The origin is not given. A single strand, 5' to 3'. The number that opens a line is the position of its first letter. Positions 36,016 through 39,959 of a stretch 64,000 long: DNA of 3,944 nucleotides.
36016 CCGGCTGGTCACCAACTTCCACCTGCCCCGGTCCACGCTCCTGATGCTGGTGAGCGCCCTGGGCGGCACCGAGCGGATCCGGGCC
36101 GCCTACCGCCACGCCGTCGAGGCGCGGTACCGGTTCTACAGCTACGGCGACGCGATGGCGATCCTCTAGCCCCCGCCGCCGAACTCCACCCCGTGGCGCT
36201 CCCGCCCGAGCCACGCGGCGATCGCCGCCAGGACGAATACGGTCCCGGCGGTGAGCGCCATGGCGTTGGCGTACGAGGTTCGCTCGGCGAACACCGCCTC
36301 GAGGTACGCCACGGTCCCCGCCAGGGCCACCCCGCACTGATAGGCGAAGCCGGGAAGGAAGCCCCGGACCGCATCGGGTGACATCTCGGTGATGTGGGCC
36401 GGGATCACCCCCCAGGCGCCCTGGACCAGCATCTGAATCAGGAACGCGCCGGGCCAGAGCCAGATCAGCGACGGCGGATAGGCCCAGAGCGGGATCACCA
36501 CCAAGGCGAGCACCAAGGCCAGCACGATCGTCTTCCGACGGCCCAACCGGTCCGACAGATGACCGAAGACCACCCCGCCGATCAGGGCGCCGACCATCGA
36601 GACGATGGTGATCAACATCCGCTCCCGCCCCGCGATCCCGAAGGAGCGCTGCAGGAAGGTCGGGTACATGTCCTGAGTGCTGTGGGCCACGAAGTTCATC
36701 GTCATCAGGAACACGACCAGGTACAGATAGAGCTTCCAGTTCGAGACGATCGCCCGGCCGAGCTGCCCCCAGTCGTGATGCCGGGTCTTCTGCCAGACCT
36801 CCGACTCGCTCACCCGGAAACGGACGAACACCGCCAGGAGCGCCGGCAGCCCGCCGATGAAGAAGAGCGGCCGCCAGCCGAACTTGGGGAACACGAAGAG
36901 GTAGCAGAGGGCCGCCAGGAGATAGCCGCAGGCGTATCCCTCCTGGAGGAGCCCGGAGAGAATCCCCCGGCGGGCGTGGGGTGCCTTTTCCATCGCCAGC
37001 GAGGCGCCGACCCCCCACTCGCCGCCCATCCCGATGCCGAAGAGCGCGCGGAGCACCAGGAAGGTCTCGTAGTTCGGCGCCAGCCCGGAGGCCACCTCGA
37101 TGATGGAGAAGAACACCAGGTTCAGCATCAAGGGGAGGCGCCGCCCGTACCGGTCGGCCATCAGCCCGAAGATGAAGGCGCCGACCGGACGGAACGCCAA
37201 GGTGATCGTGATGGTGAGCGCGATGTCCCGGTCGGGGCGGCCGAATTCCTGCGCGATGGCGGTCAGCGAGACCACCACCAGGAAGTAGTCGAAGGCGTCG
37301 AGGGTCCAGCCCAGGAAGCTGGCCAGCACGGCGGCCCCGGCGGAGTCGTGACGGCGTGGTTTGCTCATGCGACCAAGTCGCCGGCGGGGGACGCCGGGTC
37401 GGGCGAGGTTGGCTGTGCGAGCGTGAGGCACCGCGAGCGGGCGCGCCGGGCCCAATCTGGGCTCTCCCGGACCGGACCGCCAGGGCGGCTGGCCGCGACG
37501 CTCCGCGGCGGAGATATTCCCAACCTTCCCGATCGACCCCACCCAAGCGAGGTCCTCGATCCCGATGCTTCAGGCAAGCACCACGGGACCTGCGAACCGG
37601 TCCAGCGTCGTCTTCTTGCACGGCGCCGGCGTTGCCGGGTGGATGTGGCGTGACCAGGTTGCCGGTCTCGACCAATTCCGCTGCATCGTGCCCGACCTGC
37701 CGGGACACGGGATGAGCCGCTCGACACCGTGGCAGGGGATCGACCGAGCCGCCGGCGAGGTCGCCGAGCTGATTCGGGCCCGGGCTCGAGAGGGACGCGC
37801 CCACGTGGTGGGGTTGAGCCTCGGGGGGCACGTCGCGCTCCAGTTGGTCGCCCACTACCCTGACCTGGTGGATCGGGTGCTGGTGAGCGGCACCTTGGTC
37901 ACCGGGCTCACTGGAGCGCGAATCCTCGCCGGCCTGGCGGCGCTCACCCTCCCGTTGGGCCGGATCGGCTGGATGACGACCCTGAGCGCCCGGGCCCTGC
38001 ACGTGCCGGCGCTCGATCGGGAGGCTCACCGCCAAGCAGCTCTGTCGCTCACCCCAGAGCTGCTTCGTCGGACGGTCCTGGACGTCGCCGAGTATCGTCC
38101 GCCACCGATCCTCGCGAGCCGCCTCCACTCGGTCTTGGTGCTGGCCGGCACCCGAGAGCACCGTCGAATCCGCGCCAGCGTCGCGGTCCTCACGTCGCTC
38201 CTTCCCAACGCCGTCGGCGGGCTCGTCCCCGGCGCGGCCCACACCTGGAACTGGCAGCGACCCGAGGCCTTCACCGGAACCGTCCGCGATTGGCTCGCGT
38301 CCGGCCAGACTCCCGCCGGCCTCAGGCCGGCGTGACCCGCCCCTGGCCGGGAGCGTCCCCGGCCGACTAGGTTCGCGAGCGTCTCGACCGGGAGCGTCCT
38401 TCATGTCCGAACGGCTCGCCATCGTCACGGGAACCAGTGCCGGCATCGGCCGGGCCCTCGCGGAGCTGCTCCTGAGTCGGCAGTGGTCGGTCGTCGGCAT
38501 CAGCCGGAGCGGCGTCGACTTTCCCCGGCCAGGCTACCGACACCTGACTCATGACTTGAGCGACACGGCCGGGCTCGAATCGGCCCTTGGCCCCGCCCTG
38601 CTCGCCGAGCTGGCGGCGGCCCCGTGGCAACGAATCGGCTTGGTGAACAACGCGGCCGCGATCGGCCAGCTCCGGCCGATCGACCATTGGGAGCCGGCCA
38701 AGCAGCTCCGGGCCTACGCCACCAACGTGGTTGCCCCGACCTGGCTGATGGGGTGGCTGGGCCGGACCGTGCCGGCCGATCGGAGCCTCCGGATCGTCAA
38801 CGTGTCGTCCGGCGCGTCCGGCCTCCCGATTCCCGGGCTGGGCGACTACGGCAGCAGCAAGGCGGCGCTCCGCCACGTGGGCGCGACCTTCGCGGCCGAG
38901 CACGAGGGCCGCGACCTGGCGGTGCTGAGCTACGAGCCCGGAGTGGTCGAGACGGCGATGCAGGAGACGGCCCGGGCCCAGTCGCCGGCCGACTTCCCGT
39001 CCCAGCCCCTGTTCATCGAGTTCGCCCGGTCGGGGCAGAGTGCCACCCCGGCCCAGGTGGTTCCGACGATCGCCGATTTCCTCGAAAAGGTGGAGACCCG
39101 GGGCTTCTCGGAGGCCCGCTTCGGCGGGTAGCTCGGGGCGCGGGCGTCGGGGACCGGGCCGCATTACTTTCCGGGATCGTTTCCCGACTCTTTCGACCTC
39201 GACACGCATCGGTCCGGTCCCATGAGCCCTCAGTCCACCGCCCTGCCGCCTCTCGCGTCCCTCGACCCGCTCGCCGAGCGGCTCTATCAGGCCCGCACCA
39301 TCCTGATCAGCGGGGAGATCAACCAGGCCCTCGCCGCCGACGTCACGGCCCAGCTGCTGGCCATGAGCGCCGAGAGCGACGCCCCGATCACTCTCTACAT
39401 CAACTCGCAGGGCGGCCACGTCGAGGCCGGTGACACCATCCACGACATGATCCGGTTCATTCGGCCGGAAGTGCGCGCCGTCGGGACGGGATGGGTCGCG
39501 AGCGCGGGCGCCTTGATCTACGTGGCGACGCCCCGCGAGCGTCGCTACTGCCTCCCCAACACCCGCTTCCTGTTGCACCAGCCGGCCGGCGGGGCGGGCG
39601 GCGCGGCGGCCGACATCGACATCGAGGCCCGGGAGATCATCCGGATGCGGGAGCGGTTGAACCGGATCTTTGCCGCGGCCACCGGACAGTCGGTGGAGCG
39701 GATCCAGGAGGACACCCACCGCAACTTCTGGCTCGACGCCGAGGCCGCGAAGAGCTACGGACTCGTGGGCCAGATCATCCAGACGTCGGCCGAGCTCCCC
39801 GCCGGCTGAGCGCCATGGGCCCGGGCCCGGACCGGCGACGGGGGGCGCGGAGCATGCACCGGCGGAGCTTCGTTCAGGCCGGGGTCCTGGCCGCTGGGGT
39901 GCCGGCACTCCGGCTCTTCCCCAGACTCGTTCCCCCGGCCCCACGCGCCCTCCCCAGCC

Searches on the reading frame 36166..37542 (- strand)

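Call 58: search_protein_families(library=pfam, proteins=[window:36166-37542:-], max_evalue=0.001)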
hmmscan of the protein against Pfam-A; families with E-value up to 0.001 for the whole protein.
window:36166-37542:- (458 aa): 6 families
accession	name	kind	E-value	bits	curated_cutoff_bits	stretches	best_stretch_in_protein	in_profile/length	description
PF07690.21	MFS_1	-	3.4e-38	131.9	33.4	2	77-285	3-219/347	Major Facilitator Superfamily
PF00083.30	Sugar_tr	-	1.5e-34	120.2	22.3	2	103-253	44-200/452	Sugar (and other) transporter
PF11700.14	ATG22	-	2.4e-06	27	24.1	1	245-355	258-371/482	Vacuole effluxer Atg22 like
PF12832.13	MFS_1_like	-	8.8e-06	25.4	25.2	0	105-167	34-97/373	MFS_1 like family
PF06609.19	TRI12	-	5.6e-05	22.2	23.2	0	71-174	41-147/599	Fungal trichothecene efflux pump (TRI12)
PF01306.25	LacY_symp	-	0.0004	19.7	24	1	272-355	9-95/413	LacY proton/sugar symporter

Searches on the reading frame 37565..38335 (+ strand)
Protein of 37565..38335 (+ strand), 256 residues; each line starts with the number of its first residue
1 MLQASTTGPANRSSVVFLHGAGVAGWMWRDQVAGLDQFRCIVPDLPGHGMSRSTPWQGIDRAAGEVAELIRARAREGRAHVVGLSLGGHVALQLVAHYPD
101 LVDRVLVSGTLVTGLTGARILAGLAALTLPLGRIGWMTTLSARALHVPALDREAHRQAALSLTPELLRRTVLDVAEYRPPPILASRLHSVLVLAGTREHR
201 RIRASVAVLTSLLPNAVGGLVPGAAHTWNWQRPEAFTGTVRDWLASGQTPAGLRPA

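Call 58: search_protein_families(library=pfam, proteins=[window:37565-38335:+], max_evalue=0.001)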
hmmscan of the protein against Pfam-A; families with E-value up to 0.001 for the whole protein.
window:37565-38335:+ (256 aa): 4 families
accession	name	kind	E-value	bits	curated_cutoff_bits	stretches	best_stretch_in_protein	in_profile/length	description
PF12697.13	Abhydrolase_6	-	7.2e-21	76.3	26.3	1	15-236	1-214/217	Alpha/beta hydrolase family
PF00561.26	Abhydrolase_1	-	2.1e-17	64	25.8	1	15-116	3-103/245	alpha/beta hydrolase fold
PF12146.15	Hydrolase_4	-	6.6e-08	32.6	27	1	11-119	3-118/239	Serine aminopeptidase, S33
PF00756.26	Esterase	-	8e-05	23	22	1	63-107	99-145/251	Putative esterase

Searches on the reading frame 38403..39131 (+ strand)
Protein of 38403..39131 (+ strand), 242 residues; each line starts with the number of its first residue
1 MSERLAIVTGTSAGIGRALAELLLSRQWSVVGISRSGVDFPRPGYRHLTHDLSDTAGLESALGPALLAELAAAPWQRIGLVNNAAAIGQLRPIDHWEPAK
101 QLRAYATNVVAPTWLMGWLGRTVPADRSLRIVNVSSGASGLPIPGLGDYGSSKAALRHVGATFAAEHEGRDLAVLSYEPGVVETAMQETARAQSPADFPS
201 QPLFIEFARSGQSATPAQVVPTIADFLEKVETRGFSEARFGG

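Call 58: search_protein_families(library=pfam, proteins=[window:38403-39131:+], max_evalue=0.001)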
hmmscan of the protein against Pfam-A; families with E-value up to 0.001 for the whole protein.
window:38403-39131:+ (242 aa): 2 families
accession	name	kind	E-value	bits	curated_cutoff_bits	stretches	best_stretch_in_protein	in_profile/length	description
PF00106.31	adh_short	-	5.2e-23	82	26.6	1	5-193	2-193/195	short chain dehydrogenase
PF13561.12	adh_short_C2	-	2.5e-10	40.8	27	1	13-192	6-186/236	Enoyl-(Acyl carrier protein) reductase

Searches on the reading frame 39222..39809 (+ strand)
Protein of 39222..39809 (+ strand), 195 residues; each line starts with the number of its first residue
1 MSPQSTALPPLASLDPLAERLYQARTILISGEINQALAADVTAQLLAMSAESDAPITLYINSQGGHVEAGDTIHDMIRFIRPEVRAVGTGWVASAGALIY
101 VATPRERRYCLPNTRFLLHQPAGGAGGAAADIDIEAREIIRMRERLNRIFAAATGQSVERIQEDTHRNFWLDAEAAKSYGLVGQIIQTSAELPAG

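Call 58: search_protein_families(library=pfam, proteins=[window:39222-39809:+], max_evalue=0.001)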
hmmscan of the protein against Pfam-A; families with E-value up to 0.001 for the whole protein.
window:39222-39809:+ (195 aa): 1 family
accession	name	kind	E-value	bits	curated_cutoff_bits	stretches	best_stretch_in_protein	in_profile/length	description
PF00574.28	CLP_protease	-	3.4e-62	210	20.2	1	17-188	9-181/182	Clp protease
